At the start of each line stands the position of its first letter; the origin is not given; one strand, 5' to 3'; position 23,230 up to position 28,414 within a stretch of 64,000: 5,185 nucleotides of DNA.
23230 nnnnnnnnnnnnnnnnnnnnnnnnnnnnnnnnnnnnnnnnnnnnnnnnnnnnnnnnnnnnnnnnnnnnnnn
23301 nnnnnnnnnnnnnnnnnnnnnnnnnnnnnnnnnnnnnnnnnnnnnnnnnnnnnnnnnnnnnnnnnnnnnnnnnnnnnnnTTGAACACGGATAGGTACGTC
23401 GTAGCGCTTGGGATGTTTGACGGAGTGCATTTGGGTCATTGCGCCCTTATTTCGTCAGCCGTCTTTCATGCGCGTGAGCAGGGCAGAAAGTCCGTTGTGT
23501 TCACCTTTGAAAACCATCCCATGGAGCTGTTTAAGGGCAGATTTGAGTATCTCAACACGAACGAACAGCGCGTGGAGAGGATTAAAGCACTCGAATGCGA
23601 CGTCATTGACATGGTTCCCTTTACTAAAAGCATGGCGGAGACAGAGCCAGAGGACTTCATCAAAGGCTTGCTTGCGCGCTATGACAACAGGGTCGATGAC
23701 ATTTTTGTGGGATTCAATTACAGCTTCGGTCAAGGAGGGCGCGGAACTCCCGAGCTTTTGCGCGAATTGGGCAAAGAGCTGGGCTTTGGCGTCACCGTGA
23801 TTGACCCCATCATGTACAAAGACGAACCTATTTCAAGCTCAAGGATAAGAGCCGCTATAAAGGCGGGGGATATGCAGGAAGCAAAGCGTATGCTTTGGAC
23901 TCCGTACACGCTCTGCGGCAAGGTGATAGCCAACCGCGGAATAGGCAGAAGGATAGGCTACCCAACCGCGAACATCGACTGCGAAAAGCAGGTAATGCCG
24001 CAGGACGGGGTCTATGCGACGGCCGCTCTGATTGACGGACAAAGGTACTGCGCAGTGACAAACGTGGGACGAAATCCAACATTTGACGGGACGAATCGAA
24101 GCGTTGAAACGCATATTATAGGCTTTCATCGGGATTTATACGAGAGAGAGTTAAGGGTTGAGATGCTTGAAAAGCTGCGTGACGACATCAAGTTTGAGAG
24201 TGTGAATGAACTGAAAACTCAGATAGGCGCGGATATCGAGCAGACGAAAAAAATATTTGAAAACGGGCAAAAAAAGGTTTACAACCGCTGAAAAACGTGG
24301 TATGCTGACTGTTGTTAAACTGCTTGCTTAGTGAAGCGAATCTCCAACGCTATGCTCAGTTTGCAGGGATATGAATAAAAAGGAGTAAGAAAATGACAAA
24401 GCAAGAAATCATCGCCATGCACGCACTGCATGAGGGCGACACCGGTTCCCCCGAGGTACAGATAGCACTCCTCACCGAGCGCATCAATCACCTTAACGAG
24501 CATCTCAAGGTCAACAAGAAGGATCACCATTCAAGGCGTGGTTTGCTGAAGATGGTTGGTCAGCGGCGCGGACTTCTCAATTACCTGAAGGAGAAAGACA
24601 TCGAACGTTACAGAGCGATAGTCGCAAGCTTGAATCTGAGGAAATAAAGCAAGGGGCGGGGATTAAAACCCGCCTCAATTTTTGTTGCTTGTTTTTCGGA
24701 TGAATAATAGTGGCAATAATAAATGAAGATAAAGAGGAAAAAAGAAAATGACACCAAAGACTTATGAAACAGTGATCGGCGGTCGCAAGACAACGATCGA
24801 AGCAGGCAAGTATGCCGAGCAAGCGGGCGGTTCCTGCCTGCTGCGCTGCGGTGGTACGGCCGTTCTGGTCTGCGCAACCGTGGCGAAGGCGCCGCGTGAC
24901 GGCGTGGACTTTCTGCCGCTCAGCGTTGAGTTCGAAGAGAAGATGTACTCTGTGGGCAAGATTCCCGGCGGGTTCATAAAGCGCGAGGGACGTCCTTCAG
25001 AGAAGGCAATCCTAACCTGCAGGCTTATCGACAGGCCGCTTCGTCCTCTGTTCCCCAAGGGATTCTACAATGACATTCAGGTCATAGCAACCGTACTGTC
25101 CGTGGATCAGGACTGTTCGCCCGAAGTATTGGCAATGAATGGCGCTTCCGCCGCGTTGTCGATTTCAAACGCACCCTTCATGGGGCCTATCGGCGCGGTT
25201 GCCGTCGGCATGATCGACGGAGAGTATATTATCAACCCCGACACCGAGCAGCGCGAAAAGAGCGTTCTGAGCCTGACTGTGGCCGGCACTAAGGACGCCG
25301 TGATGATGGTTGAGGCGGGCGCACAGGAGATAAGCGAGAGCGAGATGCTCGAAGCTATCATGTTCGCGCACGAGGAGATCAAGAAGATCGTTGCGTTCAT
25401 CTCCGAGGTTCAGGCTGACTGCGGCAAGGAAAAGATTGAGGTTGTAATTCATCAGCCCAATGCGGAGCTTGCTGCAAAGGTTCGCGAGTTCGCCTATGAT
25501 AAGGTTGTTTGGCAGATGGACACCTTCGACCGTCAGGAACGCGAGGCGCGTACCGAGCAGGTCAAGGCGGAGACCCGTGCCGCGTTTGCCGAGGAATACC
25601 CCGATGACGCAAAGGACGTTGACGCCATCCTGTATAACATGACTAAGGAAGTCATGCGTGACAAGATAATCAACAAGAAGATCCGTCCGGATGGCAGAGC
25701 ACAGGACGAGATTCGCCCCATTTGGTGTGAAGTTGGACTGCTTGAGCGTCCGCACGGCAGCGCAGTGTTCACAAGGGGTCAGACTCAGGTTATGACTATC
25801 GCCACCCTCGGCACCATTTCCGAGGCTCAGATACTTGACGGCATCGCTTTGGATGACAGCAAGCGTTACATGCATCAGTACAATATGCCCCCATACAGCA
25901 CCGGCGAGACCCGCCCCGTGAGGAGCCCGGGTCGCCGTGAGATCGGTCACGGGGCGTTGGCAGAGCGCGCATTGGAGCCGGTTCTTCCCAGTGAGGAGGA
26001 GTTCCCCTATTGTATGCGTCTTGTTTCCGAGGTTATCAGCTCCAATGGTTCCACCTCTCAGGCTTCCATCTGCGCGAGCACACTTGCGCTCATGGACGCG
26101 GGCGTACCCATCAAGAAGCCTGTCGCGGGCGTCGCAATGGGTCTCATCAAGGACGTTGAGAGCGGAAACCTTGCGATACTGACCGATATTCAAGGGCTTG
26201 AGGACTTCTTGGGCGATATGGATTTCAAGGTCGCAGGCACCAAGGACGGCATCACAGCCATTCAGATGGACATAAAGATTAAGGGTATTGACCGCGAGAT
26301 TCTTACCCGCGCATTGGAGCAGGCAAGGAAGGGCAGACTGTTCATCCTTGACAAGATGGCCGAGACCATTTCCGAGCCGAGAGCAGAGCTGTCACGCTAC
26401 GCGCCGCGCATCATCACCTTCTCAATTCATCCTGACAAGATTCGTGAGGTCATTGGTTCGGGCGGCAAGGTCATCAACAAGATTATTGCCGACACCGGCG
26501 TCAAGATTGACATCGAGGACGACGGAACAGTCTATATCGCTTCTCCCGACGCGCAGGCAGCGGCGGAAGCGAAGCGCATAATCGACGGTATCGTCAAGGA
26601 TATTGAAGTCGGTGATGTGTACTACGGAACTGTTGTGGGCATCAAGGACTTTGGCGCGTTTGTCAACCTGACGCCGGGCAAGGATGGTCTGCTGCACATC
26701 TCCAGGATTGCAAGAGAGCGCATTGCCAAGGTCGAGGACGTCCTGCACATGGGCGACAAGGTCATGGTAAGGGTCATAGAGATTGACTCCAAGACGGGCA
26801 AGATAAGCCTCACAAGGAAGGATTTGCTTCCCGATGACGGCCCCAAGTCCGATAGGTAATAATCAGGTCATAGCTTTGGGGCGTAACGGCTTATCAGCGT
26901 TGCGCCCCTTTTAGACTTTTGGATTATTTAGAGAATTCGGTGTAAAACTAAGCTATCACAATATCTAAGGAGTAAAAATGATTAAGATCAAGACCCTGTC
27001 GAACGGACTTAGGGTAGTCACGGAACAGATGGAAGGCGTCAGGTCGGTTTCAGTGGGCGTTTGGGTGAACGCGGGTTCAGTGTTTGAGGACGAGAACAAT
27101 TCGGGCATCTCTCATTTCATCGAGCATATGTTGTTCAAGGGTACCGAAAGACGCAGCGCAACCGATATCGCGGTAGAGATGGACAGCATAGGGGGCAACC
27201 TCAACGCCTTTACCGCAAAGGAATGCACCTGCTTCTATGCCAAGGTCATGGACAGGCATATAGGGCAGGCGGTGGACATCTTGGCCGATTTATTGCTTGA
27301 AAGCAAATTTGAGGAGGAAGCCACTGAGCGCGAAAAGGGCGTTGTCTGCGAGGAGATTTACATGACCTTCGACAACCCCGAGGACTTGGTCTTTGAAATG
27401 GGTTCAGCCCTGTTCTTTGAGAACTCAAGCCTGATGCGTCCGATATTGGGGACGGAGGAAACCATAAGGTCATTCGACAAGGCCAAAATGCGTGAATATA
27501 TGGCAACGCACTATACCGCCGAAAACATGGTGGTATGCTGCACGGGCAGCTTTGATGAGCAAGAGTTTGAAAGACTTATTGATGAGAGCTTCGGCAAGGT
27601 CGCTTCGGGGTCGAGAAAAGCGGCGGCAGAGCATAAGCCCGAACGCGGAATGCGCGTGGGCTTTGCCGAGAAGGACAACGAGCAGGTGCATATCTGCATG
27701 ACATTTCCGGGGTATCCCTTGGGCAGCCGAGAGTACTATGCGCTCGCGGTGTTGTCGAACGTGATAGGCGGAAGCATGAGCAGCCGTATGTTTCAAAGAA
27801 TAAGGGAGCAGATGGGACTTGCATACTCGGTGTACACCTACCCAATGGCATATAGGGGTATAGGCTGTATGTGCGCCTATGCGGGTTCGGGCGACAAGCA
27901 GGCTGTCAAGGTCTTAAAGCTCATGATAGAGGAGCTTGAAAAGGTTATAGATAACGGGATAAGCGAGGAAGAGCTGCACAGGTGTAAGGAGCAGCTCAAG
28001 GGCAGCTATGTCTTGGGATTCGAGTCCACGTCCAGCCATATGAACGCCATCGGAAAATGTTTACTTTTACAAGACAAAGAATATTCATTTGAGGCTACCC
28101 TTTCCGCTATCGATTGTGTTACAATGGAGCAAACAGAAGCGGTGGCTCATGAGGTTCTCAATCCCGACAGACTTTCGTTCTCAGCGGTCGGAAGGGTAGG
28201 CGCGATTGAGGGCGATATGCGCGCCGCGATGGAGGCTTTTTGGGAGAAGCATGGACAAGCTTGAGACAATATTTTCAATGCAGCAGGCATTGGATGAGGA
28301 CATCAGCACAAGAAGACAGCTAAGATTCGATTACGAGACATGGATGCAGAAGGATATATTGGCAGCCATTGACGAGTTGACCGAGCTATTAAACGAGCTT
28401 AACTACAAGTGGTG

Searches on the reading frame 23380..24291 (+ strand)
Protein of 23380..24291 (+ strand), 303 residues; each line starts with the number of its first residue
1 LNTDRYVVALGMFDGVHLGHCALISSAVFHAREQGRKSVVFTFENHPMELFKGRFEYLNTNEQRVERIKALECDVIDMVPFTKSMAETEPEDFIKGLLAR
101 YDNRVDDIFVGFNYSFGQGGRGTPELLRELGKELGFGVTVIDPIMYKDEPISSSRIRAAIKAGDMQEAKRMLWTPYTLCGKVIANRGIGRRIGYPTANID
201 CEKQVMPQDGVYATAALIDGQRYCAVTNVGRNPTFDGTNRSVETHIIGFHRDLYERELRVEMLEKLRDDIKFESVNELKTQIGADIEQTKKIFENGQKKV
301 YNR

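Call 29: search_protein_families(library=pfam, proteins=[window:23380-24291:+], max_evalue=0.00001)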
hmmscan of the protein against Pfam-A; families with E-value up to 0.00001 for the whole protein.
window:23380-24291:+ (303 aa): 3 families
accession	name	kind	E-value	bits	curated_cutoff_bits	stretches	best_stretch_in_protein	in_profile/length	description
PF06574.18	FAD_syn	-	4.1e-42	144.1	27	1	4-155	6-158/158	FAD synthetase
PF01687.23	Flavokinase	-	1e-41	142.5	19.6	1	174-293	3-124/124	Riboflavin kinase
PF01467.32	CTP_transf_like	-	5e-07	30.4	21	0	9-158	2-132/133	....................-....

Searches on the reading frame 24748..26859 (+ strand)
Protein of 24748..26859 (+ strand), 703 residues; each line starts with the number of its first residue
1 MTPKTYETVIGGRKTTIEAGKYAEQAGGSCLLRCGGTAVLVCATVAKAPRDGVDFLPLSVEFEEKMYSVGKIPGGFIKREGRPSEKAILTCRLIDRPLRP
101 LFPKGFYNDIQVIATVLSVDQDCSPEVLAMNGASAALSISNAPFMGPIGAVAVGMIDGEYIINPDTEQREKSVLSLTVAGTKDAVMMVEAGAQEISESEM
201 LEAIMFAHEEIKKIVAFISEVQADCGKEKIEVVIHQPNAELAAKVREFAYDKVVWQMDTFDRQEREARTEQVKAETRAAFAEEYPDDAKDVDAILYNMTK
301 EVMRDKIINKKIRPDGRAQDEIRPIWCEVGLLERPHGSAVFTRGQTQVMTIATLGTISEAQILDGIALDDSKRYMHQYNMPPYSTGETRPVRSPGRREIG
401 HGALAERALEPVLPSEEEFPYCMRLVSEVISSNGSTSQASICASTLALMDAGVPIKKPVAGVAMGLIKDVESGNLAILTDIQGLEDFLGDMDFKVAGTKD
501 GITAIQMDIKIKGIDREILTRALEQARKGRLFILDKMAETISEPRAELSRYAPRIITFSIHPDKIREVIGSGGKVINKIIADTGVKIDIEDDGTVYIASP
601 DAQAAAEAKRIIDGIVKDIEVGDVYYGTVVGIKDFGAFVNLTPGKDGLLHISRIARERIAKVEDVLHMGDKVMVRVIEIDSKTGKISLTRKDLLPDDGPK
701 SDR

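Call 29: search_protein_families(library=pfam, proteins=[window:24748-26859:+], max_evalue=0.00001)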
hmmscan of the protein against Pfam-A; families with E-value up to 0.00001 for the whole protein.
window:24748-26859:+ (703 aa): 5 families
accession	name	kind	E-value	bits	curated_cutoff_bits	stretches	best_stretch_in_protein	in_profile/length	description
PF01138.27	RNase_PH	-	4.4e-61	205.5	25.5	2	12-143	2-130/130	3' exoribonuclease family, domain 1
PF03725.20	RNase_PH_C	-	4.7e-24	84.6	20.8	2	146-209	1-66/67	3' exoribonuclease family, domain 2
PF00575.29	S1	-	4.7e-18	65.8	22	1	619-691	2-74/74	S1 RNA binding domain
PF03726.19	PNPase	-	9e-17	61.8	24.6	1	240-317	1-80/81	Polyribonucleotide nucleotidyltransferase, RNA binding domain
PF00013.35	KH_1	-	8.5e-11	41.9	21.5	1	556-612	2-64/66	KH domain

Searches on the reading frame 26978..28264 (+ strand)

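Call 29: search_protein_families(library=pfam, proteins=[window:26978-28264:+], max_evalue=0.00001)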
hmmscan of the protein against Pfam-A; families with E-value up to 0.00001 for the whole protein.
window:26978-28264:+ (428 aa): 2 families
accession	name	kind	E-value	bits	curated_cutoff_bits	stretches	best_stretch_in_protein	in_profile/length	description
PF05193.26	Peptidase_M16_C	-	2.9e-42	145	23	1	166-340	2-181/181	Peptidase M16 inactive domain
PF00675.25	Peptidase_M16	-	1.1e-41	142.6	22.3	1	12-159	1-148/149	Insulinase (Peptidase family M16)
